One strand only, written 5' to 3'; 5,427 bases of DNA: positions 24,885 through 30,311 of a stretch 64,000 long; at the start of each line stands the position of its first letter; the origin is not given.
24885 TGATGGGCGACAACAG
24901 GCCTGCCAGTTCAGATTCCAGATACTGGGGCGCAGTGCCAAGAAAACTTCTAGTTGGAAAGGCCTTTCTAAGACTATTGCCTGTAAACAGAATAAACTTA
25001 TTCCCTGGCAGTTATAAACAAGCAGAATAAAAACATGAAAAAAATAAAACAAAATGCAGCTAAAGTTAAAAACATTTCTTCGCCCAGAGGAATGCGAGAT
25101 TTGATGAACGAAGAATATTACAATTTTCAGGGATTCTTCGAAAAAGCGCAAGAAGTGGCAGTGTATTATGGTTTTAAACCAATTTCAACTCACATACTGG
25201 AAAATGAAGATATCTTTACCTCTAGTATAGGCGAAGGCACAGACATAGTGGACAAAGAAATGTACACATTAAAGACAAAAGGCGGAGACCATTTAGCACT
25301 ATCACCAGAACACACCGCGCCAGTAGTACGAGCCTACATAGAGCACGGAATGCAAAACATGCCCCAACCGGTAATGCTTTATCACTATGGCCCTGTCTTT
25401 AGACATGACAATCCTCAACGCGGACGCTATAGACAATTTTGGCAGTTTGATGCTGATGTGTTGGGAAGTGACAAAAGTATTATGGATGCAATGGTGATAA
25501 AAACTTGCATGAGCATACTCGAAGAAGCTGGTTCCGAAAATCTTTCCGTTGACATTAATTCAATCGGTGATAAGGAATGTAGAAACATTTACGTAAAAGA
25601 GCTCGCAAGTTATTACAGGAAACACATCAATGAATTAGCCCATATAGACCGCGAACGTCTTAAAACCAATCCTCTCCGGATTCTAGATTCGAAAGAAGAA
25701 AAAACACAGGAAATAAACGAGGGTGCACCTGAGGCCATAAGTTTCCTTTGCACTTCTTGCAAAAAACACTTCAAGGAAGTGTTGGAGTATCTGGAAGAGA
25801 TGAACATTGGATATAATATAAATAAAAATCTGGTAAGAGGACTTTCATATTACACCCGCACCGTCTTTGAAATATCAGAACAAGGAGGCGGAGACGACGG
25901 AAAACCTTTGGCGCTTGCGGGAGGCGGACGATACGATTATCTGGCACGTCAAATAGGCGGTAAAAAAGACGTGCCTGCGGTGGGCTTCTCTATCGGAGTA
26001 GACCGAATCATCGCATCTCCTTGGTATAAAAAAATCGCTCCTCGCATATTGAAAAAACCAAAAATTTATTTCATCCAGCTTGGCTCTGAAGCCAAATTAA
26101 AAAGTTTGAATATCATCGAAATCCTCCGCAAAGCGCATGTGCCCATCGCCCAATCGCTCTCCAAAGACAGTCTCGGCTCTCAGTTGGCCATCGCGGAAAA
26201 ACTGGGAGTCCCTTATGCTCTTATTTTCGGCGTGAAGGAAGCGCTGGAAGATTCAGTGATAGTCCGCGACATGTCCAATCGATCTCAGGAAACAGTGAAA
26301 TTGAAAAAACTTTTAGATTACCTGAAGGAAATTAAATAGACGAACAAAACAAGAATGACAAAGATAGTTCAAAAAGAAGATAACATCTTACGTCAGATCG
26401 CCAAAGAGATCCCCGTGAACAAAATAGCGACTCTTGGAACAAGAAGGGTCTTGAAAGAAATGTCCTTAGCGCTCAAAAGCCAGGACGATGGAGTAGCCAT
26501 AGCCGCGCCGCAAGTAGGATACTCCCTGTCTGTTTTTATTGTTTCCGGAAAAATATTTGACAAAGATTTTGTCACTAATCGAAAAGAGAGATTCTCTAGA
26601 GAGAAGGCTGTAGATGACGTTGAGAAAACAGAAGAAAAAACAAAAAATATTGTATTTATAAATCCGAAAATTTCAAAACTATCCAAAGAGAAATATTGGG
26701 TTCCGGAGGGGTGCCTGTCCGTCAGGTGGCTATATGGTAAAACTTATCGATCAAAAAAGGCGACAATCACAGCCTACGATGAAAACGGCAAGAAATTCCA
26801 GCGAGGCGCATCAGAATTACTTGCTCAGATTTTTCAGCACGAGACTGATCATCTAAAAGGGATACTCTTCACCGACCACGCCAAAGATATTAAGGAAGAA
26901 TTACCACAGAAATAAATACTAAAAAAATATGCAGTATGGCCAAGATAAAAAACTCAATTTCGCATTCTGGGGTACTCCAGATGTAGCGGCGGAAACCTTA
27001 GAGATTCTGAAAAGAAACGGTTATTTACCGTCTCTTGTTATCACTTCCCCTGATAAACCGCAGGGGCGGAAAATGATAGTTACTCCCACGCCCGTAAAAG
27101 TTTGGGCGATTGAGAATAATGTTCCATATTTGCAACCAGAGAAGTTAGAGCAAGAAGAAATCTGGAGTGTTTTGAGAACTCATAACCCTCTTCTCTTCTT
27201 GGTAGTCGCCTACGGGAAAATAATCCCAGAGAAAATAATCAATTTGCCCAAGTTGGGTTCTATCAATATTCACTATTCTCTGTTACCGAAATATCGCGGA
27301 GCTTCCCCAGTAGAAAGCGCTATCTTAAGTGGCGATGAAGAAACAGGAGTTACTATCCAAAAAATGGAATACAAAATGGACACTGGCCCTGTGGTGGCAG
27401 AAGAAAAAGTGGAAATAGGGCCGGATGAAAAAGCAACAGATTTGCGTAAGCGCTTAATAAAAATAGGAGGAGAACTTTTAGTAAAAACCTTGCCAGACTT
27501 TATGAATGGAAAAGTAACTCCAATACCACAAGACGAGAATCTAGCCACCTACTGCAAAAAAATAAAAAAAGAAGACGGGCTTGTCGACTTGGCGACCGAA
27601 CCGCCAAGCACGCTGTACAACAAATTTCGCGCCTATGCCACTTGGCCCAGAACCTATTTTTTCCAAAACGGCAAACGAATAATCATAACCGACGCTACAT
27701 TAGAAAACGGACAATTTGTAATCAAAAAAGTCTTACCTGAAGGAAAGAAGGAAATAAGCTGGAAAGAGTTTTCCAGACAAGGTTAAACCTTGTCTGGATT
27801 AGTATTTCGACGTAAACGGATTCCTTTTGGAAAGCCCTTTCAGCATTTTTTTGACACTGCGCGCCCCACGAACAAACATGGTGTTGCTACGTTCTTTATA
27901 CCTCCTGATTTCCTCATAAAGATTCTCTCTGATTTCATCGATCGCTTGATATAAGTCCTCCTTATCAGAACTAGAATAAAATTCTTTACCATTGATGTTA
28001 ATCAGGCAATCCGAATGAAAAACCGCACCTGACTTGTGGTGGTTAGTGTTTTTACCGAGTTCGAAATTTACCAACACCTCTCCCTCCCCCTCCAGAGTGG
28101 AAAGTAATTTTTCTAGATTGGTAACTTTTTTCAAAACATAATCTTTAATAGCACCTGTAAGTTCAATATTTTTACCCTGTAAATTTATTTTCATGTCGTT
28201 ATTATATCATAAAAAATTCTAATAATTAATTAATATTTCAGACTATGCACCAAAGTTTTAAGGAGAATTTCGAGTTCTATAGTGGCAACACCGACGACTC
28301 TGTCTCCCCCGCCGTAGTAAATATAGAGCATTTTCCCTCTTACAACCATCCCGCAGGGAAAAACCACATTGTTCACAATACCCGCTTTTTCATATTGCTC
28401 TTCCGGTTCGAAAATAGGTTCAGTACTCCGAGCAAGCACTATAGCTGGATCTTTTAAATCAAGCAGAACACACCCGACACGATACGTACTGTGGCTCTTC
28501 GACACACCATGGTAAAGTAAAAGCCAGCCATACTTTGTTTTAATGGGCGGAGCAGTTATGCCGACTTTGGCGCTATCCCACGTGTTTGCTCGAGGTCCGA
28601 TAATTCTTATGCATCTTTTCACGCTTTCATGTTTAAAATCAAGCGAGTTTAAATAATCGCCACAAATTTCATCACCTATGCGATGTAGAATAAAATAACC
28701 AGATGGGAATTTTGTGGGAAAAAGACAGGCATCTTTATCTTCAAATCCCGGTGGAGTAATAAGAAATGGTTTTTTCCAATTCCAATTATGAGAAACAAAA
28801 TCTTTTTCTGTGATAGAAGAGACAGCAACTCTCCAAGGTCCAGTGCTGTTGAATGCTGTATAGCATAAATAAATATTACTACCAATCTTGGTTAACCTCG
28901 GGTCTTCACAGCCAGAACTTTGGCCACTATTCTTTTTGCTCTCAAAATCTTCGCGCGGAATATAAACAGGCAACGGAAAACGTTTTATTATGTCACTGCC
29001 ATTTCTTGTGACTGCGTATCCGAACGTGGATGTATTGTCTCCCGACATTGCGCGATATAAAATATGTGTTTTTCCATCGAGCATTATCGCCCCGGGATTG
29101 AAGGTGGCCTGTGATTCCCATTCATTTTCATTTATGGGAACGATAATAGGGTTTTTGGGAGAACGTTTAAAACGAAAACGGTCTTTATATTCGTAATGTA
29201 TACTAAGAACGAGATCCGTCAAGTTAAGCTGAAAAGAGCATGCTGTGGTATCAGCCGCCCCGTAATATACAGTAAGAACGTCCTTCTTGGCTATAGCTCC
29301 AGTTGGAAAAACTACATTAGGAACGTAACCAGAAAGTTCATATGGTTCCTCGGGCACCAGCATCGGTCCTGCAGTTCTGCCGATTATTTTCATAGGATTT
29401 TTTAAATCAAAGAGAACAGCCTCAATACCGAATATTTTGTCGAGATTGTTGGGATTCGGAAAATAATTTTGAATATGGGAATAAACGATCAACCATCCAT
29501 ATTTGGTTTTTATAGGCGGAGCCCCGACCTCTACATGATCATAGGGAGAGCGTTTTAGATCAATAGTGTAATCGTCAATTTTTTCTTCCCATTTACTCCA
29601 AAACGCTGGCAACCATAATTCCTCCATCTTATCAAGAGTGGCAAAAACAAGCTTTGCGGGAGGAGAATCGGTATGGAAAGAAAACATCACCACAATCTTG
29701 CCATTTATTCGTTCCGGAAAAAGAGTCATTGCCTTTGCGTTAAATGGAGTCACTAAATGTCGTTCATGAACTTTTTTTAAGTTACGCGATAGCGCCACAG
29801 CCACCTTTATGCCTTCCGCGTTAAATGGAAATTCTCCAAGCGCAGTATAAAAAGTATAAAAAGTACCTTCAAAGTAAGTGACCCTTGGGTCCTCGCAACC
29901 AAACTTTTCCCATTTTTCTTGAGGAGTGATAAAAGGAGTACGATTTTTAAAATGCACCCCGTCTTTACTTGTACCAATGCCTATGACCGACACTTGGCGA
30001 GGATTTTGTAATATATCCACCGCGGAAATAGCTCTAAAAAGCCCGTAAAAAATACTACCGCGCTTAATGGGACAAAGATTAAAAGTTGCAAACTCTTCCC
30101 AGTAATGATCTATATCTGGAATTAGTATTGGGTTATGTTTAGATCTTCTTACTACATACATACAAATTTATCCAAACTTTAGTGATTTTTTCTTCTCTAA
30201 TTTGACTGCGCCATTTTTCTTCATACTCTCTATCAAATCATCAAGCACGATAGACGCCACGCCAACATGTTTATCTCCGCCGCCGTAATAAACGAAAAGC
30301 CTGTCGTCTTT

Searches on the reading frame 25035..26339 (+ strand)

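Call 25: search_protein_families(library=pfam, proteins=[window:25035-26339:+], max_evalue=0.01)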
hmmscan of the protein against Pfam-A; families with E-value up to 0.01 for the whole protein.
window:25035-26339:+ (434 aa): 3 families
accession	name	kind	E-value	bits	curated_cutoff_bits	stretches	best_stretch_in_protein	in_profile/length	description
PF13393.11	tRNA-synt_His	-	8.1e-34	117.7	25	1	19-325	1-308/308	Histidyl-tRNA synthetase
PF03129.25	HGTP_anticodon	-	9.2e-13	48.6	21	1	347-432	5-93/94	Anticodon binding domain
PF00587.30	tRNA-synt_2b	-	1.2e-12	48.7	29.3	1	77-283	1-123/179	tRNA synthetase class II core domain (G, H, P, S and T)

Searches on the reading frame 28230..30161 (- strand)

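Call 17: search_protein_families(library=pfam, proteins=[window:28230-30161:-], max_evalue=0.001)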
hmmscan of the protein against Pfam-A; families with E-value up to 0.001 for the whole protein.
window:28230-30161:- (643 aa): 1 family
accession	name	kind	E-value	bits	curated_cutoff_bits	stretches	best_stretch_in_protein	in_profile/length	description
PF04041.19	Glyco_hydro_130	-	2.8e-90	303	26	2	349-636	31-317/320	beta-1,4-mannooligosaccharide phosphorylase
